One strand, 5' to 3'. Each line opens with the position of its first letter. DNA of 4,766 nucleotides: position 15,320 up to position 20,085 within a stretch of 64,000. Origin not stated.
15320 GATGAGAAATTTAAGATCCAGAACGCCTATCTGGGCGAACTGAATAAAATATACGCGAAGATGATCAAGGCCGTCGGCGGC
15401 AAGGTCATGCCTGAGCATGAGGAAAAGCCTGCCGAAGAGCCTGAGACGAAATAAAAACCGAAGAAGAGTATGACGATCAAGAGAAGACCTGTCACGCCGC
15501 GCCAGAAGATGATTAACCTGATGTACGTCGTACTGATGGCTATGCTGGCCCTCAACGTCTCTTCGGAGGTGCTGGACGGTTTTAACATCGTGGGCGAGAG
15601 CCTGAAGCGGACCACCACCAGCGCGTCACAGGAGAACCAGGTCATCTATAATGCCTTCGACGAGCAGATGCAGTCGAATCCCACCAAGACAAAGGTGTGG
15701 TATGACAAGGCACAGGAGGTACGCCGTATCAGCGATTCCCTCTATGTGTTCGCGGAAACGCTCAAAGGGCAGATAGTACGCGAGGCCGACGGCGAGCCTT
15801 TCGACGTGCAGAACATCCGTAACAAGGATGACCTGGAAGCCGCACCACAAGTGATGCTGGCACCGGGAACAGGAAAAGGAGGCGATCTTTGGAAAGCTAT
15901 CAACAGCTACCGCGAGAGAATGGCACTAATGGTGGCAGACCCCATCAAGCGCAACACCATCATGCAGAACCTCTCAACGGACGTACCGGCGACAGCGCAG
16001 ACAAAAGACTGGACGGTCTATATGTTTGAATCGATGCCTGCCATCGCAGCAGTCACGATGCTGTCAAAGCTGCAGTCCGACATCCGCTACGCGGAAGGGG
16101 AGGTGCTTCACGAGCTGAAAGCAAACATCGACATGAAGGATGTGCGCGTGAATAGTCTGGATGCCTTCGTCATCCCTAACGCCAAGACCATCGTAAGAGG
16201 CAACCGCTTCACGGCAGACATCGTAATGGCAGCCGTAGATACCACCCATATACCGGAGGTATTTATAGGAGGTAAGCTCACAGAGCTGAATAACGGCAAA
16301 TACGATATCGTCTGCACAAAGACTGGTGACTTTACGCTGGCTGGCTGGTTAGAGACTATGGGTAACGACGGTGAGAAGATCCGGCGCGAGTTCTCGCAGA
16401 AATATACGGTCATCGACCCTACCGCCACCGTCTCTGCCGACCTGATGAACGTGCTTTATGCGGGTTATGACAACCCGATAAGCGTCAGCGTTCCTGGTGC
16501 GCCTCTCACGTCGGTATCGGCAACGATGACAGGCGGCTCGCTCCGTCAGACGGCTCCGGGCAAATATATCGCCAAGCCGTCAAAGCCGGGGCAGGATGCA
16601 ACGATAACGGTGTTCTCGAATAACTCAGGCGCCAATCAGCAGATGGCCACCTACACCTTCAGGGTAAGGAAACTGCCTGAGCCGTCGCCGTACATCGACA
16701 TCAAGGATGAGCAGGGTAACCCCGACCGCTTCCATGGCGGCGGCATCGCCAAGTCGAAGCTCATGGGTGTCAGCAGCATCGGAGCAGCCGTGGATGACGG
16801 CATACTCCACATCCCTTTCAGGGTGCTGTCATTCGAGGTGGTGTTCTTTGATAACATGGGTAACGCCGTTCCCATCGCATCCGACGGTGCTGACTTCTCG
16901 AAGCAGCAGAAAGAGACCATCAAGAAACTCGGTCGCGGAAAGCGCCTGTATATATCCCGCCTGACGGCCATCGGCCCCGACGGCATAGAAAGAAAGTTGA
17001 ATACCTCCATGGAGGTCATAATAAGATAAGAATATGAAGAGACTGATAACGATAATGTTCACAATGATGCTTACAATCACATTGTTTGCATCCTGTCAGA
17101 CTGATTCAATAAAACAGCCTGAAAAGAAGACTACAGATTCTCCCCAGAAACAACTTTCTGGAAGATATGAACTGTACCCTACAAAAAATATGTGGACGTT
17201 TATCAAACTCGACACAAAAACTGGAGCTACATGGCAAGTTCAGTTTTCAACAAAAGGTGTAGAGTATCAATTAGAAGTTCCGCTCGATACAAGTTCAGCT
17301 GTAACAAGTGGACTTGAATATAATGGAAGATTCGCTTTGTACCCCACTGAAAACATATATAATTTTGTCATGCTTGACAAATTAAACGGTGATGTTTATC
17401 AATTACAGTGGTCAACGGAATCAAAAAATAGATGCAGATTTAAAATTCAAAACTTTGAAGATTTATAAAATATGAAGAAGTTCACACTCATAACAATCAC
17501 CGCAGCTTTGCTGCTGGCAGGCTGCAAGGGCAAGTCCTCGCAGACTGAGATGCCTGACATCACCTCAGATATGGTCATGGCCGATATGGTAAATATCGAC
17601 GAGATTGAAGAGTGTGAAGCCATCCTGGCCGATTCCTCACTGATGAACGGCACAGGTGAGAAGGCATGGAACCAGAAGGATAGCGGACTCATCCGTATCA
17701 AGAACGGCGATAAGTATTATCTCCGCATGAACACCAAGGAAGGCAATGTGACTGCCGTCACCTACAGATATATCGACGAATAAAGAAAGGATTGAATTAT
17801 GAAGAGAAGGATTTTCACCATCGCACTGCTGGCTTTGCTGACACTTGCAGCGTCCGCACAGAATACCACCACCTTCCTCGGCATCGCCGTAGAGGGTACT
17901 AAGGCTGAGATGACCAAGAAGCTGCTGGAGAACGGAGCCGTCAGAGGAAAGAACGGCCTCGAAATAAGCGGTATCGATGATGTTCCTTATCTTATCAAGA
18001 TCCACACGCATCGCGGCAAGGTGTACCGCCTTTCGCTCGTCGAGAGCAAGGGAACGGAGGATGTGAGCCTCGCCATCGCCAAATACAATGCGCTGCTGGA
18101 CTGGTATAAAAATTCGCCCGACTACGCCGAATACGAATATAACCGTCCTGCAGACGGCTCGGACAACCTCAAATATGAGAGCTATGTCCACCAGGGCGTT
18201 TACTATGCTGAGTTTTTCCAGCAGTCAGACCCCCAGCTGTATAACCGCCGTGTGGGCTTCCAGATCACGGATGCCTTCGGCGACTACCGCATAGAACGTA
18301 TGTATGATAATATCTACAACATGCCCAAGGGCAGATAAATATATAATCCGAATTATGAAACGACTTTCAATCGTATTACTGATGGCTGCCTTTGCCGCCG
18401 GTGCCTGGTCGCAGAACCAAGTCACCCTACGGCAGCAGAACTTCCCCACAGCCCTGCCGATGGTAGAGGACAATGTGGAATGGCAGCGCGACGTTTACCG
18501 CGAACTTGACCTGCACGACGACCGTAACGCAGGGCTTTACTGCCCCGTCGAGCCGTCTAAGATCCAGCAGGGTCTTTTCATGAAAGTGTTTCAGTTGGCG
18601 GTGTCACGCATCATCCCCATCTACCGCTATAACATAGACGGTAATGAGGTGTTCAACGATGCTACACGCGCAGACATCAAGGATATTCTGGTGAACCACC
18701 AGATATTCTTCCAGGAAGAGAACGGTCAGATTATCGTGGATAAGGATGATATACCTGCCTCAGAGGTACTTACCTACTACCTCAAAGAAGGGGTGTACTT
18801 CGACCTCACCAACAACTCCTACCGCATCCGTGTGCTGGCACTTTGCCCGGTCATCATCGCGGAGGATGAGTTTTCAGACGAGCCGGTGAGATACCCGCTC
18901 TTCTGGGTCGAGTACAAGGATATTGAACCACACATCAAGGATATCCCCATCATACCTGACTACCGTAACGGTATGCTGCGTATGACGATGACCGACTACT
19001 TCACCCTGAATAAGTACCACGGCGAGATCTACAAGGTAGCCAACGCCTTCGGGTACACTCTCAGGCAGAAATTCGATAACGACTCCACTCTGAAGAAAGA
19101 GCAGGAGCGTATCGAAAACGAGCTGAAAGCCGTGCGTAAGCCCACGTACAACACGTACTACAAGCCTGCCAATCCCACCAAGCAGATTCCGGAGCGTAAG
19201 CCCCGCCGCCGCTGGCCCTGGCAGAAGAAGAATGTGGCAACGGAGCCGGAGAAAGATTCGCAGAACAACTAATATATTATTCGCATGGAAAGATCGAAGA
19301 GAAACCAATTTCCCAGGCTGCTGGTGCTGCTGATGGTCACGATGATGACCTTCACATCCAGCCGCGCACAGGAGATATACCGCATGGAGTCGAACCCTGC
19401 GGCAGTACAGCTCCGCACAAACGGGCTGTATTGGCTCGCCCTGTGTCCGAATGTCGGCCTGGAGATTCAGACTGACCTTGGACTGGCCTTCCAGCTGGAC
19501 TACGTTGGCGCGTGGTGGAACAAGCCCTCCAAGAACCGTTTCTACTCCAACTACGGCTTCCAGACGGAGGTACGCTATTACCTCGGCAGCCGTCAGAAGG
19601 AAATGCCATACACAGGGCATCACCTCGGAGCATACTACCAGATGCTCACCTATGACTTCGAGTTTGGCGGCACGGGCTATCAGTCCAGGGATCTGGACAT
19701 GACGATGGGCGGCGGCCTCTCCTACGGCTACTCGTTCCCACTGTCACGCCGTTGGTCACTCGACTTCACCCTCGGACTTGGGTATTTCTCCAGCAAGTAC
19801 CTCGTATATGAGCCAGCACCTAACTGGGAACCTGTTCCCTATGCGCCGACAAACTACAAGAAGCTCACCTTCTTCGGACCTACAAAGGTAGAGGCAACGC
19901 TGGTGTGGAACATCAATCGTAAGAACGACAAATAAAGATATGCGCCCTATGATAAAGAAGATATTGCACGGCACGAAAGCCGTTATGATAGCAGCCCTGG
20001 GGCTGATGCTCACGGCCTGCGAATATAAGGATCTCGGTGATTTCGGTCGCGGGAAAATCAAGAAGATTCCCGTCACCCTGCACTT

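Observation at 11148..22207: One operon joins an OmpA-family protein, a PorK/L/M/N-like type IX motor core and a complete type V pilus module inside a mobile-element-like region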

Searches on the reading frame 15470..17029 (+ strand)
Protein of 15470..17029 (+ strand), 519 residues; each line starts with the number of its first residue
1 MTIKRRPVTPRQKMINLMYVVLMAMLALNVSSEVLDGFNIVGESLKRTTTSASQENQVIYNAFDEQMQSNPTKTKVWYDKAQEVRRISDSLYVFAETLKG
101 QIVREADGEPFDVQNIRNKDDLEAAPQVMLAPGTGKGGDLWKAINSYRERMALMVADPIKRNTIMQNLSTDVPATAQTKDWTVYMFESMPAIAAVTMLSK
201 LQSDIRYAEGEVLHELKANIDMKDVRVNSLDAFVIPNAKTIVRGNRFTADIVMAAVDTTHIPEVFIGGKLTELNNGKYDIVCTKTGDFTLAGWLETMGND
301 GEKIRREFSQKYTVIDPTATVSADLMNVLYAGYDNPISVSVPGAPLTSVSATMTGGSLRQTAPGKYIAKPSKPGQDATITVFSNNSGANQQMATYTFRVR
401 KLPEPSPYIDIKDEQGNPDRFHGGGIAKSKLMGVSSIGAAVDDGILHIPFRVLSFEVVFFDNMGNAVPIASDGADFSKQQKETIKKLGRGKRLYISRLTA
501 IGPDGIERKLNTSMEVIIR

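Call 3: search_protein_families(library=pfam, proteins=[window:15470-17029:+], max_evalue=0.01)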
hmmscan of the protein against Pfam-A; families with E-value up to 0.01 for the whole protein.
window:15470-17029:+ (519 aa): 4 families
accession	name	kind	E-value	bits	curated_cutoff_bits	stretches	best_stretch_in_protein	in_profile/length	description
PF12081.13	GldM_1st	-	2.2e-63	214.2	25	1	33-218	1-193/194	GldM N-terminal domain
PF21602.3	GldM_3rd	-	2.8e-32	111.2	25.2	1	318-400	1-82/82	GldM third domain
PF12080.14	GldM_4th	-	3e-32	112.1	24.6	1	403-519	1-114/114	GldM C-terminal domain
PF21601.3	GldM_2nd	-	1.4e-26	93.3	24.4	1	221-315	1-97/98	GldM second domain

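Call 4: search_protein_families(library=ncbifam, proteins=[window:15470-17029:+], max_evalue=0.01)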
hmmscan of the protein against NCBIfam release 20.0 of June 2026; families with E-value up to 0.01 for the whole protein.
window:15470-17029:+ (519 aa): 1 family
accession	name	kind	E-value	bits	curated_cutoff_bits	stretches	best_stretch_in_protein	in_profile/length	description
TIGR03517.2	GldM_gliding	equivalog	1.2e-162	542.3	180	1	7-517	5-524/524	type IX secretion system motor protein PorM/GldM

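Call 51: search_solved_structures(query=window:15470-17029:+, max_evalue=0.01, show_alignments=2)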
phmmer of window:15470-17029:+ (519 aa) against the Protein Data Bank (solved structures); distinct sequences matched with E-value up to 0.01: 11.
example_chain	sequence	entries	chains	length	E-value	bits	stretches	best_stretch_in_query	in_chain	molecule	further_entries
7cmg_A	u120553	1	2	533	1.7e-144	485.4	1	10-518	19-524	Por secretion system protein porM/gldM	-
6ey5_A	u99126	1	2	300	1.3e-85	291.1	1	220-518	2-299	T9SS component cytoplasmic membrane protein PorM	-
6ey6_A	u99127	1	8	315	2.4e-83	283.7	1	226-518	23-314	T9SS component cytoplasmic membrane protein PorM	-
7sat_A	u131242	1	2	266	8.5e-56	192.8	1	10-232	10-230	Por secretion system protein porM/gldM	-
6ys8_A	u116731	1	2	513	7.7e-40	140.2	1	8-498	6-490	GldM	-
6ey0_A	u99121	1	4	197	2.6e-36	128.6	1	44-216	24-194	T9SS component cytoplasmic membrane protein PorM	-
7sau_A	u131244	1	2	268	7.6e-29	104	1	7-227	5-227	GldM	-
7saz_A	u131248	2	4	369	6.2e-28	101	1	9-315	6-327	GldM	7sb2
6ey4_A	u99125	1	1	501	1.9e-25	92.8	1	35-498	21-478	GldM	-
7sax_A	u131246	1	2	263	1.1e-16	63.9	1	7-227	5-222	GldM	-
9yhq_K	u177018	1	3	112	0.0036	19.3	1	367-447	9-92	AJ09-83 Fab light chain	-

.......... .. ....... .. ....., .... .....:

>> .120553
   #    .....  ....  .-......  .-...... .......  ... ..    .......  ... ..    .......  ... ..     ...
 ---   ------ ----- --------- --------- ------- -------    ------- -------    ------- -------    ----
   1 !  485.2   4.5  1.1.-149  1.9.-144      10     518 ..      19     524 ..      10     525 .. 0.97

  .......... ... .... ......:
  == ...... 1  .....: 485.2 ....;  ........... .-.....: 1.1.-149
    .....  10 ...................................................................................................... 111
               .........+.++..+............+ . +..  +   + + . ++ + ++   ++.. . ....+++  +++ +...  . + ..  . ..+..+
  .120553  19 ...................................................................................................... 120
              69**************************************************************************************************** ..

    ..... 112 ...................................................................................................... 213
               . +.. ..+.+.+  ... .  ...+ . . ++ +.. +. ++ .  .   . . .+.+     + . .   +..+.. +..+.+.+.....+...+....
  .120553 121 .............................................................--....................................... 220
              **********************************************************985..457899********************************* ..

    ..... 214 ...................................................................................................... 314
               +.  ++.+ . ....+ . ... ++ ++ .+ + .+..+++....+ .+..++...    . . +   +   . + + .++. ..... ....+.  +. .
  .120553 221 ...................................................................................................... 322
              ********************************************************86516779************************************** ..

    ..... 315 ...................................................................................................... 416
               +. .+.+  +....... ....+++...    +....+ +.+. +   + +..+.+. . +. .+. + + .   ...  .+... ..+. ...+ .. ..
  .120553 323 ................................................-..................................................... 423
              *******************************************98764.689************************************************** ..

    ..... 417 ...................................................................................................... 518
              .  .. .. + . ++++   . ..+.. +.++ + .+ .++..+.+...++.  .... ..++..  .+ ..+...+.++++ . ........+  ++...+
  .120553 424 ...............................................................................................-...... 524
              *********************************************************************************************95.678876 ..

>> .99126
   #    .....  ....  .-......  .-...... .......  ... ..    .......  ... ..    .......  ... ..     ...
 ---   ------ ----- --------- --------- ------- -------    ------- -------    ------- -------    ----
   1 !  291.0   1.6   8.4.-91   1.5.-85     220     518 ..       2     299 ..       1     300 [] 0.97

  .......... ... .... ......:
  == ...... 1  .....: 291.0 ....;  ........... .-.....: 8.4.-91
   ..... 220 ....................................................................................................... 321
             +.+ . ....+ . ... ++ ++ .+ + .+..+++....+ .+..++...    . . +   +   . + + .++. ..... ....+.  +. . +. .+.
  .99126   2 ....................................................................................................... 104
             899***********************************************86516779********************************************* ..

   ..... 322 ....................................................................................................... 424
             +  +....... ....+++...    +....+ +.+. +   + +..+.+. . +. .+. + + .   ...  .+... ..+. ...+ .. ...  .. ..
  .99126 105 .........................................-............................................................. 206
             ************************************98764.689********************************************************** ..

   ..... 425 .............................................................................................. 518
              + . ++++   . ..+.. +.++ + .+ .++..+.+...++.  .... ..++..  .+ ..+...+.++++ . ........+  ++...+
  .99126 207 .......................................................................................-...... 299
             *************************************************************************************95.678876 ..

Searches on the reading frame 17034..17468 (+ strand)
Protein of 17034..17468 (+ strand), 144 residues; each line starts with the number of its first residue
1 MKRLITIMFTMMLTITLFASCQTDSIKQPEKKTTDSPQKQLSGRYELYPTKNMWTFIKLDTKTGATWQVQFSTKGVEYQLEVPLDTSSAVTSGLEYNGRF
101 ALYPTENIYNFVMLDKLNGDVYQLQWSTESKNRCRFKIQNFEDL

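Call 3: search_protein_families(library=pfam, proteins=[window:17034-17468:+], max_evalue=0.01)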
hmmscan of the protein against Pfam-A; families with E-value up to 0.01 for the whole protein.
window:17034-17468:+ (144 aa): 0 families

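Call 4: search_protein_families(library=ncbifam, proteins=[window:17034-17468:+], max_evalue=0.01)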
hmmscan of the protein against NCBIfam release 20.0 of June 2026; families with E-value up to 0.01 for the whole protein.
window:17034-17468:+ (144 aa): 1 family
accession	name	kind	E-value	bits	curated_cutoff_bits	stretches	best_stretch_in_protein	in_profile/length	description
NF058647.1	lipo_LytA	equivalog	0.0049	17.1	110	1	1-40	1-36/107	acidic lipoprotein LytA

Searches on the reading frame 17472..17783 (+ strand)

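Call 3: search_protein_families(library=pfam, proteins=[window:17472-17783:+], max_evalue=0.01)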
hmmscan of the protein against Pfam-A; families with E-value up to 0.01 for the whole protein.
window:17472-17783:+ (103 aa): 1 family
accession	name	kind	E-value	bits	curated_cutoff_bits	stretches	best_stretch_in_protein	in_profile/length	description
PF08139.17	LPAM_1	-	0.0058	17.5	20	0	1-18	1-17/18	Prokaryotic membrane lipoprotein lipid attachment site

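Call 4: search_protein_families(library=ncbifam, proteins=[window:17472-17783:+], max_evalue=0.01)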
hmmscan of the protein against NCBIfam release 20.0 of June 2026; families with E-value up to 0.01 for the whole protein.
window:17472-17783:+ (103 aa): 3 families
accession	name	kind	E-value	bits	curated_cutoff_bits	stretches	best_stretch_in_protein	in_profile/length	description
NF041193.1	lipo_SP0191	subfamily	0.00053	20.1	75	1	1-49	1-49/190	SP0191 family lipoprotein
NF010293.0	PRK13733.1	subfamily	0.0045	17.3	150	1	4-37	5-38/171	F-type conjugal transfer protein TraV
NF041941.1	lipo_FMN_PplA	exception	0.005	16.1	325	1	4-103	9-97/302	extracellular electron transfer flavoprotein PplA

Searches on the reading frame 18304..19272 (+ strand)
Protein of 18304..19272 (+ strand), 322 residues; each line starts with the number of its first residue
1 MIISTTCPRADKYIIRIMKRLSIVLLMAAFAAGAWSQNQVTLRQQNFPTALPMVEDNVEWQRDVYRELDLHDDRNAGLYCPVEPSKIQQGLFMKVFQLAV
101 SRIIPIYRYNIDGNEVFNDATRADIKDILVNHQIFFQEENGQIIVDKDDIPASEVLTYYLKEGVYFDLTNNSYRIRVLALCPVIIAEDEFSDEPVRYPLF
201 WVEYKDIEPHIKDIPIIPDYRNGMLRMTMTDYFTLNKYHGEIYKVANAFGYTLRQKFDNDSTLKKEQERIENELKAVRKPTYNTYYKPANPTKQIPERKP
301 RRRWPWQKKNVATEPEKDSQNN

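Call 3: search_protein_families(library=pfam, proteins=[window:18304-19272:+], max_evalue=0.01)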
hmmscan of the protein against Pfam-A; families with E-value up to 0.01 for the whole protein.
window:18304-19272:+ (322 aa): 1 family
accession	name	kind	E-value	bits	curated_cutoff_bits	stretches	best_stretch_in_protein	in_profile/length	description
PF19841.4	GldN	-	4.6e-38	131.6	23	1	55-279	3-224/228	Gliding motility associated protein GldN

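Call 4: search_protein_families(library=ncbifam, proteins=[window:18304-19272:+], max_evalue=0.01)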
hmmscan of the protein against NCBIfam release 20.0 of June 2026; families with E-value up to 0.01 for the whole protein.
window:18304-19272:+ (322 aa): 1 family
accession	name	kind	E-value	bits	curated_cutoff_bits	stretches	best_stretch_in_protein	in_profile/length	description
TIGR03523.1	GldN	equivalog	1.5e-45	155.7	85.9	1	37-279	36-275/280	type IX secretion system ring subunit PorN/GldN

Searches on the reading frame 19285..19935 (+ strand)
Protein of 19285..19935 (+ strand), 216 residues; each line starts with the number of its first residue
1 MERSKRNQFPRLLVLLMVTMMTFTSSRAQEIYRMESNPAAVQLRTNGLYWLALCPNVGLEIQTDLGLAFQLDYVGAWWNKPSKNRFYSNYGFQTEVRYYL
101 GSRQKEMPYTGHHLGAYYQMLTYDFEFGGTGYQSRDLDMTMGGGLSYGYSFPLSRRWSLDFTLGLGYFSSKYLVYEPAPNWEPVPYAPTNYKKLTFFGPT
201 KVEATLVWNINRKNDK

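Call 3: search_protein_families(library=pfam, proteins=[window:19285-19935:+], max_evalue=0.01)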
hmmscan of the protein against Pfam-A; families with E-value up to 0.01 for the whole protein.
window:19285-19935:+ (216 aa): 1 family
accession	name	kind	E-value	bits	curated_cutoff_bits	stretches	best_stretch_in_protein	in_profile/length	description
PF12099.14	DUF3575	-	7.9e-32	110.4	21.1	1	16-210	4-177/177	Protein of unknown function (DUF3575)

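Call 4: search_protein_families(library=ncbifam, proteins=[window:19285-19935:+], max_evalue=0.01)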
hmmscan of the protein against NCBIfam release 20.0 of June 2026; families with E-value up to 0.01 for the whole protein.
window:19285-19935:+ (216 aa): 0 families

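Call 66: search_solved_structures(query=A6, max_evalue=1)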
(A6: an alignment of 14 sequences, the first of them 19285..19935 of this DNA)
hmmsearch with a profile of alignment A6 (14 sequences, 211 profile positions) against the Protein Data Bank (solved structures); distinct sequences matched with E-value up to 1: 0.
